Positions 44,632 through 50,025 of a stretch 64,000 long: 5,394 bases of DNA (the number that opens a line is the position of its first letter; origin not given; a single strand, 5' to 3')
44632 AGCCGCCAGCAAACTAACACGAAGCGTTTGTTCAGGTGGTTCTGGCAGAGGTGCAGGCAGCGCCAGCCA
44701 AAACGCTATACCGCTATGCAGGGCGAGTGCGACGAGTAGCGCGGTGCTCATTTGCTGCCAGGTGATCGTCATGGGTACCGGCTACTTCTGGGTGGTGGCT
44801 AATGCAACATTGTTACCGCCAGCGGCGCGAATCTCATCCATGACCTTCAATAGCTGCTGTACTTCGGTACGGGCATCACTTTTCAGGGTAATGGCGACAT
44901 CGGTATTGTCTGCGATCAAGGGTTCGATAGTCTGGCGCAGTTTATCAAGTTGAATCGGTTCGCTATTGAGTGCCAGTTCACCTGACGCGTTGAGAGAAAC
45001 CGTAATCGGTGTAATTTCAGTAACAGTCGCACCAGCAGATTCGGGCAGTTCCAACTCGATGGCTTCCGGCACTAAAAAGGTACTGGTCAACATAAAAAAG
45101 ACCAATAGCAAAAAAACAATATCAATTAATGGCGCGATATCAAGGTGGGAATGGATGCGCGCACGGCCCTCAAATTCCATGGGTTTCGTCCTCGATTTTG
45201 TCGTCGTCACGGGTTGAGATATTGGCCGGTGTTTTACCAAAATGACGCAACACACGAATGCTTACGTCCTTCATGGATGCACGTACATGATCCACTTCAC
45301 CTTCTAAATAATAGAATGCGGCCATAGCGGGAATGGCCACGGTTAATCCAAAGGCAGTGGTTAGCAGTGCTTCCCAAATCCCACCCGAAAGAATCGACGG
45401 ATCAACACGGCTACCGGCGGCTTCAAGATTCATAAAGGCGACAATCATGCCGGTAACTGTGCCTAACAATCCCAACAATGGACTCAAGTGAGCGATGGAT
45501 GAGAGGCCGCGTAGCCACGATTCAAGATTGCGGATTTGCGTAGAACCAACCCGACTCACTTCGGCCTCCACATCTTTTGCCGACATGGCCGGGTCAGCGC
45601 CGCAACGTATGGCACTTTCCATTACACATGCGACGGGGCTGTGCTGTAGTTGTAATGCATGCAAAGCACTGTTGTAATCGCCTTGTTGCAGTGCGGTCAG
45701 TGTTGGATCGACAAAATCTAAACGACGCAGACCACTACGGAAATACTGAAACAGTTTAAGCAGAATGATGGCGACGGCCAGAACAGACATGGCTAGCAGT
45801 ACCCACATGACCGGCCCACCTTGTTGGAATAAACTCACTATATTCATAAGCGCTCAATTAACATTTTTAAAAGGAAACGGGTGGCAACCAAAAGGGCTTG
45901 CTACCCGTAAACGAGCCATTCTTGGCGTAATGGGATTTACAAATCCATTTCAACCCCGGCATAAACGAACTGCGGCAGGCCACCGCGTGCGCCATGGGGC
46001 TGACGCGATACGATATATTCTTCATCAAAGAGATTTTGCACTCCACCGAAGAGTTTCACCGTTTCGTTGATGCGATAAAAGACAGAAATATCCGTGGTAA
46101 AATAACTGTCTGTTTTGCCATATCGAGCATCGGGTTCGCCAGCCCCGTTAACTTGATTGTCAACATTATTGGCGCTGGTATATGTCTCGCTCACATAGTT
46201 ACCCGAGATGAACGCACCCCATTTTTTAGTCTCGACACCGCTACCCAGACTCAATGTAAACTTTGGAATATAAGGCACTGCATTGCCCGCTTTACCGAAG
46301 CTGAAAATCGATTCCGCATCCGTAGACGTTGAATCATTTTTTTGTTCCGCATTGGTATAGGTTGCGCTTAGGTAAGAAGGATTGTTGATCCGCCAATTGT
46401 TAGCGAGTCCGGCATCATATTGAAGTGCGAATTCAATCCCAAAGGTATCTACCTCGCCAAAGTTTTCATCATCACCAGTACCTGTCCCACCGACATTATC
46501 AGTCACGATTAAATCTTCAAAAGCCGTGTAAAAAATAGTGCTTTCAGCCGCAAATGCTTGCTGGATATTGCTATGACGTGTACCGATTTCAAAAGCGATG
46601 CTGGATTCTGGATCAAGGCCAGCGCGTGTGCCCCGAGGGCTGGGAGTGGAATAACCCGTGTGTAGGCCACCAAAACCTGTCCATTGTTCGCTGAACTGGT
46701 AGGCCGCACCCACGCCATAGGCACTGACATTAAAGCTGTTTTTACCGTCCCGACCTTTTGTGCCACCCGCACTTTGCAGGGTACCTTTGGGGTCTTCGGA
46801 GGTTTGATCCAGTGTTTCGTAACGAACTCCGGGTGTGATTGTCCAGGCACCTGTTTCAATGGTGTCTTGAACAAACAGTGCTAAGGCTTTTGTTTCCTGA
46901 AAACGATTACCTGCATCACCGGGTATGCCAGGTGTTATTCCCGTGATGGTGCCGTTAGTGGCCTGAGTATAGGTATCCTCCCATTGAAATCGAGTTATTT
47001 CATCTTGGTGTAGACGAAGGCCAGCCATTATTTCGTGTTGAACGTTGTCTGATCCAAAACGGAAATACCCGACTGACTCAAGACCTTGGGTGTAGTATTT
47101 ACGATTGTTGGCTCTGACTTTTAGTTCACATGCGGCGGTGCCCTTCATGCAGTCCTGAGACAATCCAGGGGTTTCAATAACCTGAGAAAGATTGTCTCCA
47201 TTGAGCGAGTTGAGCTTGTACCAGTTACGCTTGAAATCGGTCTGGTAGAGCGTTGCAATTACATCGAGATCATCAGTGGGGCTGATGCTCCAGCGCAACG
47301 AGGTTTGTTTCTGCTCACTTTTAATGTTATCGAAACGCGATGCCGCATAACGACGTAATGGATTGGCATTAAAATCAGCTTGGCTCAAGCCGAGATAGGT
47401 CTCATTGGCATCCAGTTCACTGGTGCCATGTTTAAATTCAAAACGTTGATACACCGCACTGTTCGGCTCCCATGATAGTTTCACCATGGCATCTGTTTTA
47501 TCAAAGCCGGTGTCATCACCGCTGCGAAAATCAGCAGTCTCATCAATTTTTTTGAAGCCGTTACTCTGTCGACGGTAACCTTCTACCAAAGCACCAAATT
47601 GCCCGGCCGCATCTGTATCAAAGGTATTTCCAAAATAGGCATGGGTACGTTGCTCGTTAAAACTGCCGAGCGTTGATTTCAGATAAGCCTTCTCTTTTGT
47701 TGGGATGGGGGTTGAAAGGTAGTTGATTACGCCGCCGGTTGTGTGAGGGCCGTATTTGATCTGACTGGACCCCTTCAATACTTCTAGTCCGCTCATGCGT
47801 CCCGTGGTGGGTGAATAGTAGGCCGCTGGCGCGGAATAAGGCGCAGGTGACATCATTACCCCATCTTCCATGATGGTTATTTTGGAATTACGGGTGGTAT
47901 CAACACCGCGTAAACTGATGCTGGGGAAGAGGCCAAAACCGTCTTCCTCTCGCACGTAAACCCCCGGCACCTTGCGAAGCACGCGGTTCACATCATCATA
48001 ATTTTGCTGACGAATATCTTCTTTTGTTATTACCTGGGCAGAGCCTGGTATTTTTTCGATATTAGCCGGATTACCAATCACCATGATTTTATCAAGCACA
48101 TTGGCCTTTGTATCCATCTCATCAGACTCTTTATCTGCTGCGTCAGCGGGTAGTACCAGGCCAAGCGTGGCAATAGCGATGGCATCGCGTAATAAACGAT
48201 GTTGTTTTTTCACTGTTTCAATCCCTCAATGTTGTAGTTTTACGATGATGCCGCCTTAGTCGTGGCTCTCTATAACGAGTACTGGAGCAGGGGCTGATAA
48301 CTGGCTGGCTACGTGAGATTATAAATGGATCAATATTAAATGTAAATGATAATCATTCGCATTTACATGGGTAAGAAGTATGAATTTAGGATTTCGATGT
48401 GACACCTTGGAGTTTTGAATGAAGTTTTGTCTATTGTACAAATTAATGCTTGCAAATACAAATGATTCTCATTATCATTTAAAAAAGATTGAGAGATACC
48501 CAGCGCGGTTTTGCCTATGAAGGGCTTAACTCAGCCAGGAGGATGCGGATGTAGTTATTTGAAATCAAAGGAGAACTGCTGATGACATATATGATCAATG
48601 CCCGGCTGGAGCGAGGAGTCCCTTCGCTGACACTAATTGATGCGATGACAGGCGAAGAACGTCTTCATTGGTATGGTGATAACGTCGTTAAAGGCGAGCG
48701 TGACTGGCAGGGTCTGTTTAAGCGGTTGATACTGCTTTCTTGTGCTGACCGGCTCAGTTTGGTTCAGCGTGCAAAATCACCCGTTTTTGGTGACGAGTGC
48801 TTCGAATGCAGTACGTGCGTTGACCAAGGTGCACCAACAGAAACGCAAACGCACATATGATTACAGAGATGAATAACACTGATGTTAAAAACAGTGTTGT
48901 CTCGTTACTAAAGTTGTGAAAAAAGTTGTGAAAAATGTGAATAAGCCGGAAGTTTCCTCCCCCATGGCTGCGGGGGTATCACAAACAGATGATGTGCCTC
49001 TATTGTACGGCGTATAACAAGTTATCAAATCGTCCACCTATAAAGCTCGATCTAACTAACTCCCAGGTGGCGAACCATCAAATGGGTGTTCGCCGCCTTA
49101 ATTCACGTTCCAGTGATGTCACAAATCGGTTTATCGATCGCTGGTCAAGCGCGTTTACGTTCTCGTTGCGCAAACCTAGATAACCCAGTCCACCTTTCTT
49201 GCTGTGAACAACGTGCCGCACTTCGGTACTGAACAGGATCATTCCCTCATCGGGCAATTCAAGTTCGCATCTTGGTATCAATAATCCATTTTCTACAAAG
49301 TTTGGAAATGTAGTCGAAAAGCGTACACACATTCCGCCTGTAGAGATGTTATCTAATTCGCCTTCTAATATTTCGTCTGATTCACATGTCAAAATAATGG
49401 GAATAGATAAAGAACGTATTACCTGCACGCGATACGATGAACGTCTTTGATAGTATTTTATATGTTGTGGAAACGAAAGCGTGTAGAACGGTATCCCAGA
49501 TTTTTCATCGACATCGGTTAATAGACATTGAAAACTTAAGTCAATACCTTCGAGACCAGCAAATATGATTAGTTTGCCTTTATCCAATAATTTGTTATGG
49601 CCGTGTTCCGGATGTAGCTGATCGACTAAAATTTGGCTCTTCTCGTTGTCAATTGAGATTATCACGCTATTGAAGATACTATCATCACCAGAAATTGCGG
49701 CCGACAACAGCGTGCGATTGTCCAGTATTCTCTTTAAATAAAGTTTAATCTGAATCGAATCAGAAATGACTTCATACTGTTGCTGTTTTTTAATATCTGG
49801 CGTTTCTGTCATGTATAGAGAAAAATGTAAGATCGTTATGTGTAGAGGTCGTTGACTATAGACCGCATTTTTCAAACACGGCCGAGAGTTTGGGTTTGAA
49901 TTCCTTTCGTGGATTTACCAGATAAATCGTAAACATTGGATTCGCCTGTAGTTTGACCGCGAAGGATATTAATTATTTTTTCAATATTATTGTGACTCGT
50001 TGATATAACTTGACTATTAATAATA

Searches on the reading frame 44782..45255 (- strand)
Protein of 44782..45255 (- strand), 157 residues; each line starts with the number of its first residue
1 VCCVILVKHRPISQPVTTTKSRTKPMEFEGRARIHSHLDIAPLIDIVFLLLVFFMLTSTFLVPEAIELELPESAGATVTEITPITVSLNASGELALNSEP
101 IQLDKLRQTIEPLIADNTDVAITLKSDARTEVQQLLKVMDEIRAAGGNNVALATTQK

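Call 51: search_protein_families(library=pfam, proteins=[window:44782-45255:-], max_evalue=0.01)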
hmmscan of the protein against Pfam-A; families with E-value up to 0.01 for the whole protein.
window:44782-45255:- (157 aa): 1 family
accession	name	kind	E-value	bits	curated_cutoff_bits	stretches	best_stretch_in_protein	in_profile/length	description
PF02472.21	ExbD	-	3e-32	111.8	25.4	1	35-156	5-127/128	Biopolymer transport protein ExbD/TolR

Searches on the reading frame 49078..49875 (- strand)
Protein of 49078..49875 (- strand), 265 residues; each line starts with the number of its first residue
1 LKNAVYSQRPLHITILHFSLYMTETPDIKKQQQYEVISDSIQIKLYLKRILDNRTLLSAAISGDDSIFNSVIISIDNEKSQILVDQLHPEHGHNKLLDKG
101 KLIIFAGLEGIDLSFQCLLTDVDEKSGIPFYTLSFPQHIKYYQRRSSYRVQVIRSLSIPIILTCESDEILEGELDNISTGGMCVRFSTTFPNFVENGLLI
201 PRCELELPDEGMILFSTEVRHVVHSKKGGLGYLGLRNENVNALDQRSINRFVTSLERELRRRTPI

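Call 51: search_protein_families(library=pfam, proteins=[window:49078-49875:-], max_evalue=0.01)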
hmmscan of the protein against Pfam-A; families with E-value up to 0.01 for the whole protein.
window:49078-49875:- (265 aa): 2 families
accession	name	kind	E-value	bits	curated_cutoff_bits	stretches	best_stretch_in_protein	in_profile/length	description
PF07317.18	PilZN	-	1.1e-12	48.2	23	1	38-139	4-105/107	Flagellar regulator YcgR, PilZN domain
PF07238.19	PilZ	-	1.2e-06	29.3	22.5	1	143-253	1-101/102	PilZ domain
